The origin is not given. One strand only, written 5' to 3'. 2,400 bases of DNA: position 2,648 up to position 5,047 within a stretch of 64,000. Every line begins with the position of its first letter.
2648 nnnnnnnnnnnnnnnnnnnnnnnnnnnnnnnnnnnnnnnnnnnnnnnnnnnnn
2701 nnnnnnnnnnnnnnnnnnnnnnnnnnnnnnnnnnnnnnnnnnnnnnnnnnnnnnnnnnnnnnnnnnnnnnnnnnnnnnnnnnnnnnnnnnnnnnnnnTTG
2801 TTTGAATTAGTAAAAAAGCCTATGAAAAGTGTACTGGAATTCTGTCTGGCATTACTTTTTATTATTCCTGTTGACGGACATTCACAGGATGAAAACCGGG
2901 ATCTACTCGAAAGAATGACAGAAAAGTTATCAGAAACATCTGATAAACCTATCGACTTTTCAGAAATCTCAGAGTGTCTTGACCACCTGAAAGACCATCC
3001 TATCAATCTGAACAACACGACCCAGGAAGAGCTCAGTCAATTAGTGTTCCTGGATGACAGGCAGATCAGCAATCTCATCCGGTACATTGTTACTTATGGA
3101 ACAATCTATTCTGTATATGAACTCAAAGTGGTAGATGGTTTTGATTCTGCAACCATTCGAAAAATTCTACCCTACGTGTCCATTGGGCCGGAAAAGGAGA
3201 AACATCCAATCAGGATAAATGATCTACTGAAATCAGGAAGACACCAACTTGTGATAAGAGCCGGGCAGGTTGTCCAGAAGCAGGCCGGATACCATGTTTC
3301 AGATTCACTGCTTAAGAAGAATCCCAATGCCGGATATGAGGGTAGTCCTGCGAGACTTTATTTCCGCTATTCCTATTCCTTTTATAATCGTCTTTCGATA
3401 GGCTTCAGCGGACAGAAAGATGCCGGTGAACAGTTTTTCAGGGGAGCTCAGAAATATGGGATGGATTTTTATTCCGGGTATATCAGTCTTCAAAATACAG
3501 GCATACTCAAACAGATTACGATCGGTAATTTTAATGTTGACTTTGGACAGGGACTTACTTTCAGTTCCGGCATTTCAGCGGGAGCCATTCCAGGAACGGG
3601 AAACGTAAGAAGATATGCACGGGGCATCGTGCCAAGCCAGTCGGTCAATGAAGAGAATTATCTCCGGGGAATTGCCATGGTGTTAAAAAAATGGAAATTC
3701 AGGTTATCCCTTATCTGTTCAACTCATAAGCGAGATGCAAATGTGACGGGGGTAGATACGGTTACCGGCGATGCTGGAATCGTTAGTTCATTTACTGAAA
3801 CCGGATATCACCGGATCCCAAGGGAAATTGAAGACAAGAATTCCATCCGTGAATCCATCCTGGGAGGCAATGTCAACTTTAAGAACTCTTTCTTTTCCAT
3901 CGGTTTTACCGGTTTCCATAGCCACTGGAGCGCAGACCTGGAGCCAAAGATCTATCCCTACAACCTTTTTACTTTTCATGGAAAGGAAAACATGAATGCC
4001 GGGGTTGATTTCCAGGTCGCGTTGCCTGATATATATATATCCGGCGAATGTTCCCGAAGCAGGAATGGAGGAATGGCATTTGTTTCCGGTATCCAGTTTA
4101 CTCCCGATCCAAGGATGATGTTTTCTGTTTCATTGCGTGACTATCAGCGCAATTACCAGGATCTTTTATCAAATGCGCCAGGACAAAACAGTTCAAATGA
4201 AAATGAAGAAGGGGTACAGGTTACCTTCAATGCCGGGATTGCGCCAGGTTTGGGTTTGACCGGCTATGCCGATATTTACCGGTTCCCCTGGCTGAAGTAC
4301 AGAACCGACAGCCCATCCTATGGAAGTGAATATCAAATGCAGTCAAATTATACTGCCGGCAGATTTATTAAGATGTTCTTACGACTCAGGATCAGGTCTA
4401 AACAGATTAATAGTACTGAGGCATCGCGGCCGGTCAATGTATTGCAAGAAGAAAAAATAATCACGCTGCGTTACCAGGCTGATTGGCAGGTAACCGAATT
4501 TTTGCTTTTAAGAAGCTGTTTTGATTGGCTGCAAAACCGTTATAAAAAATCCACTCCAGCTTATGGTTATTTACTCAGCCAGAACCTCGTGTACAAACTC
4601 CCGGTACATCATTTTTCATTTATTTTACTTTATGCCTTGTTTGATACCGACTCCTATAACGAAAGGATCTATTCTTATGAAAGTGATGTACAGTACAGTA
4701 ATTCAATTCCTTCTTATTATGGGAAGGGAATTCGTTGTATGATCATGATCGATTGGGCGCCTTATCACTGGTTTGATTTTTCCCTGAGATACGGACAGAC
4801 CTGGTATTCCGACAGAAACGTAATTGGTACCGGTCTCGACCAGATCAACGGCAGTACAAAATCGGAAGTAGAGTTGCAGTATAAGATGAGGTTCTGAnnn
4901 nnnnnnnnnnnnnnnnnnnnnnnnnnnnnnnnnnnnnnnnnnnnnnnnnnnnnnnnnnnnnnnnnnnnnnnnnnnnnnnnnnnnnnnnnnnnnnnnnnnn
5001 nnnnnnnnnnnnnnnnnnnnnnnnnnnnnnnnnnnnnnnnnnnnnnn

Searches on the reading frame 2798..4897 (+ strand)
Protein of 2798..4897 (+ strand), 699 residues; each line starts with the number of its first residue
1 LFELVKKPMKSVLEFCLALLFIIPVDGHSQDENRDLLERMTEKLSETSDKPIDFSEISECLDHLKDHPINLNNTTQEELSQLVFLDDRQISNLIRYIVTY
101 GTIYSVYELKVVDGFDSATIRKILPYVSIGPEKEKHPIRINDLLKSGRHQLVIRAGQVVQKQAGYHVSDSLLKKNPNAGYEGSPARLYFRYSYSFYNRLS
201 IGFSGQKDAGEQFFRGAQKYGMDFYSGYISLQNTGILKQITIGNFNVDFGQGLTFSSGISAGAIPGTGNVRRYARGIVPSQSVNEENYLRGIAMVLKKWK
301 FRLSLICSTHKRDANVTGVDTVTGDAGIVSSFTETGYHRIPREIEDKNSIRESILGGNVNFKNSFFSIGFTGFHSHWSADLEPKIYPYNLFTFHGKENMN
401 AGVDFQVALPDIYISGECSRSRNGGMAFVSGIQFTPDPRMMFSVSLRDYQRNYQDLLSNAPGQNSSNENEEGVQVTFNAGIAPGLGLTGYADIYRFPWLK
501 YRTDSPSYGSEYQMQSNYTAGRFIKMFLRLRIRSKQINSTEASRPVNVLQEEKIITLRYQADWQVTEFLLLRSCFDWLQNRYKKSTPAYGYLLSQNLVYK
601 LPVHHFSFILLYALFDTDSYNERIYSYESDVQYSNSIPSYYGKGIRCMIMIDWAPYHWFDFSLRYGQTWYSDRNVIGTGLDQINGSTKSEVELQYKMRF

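Call 14: search_protein_families(library=pfam, proteins=[window:2798-4897:+])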
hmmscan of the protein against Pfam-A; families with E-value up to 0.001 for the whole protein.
window:2798-4897:+ (699 aa): 1 family
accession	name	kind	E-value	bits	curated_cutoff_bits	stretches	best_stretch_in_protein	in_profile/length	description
PF12836.13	HHH_3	-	0.00052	20.5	27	1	67-127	4-64/65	Helix-hairpin-helix motif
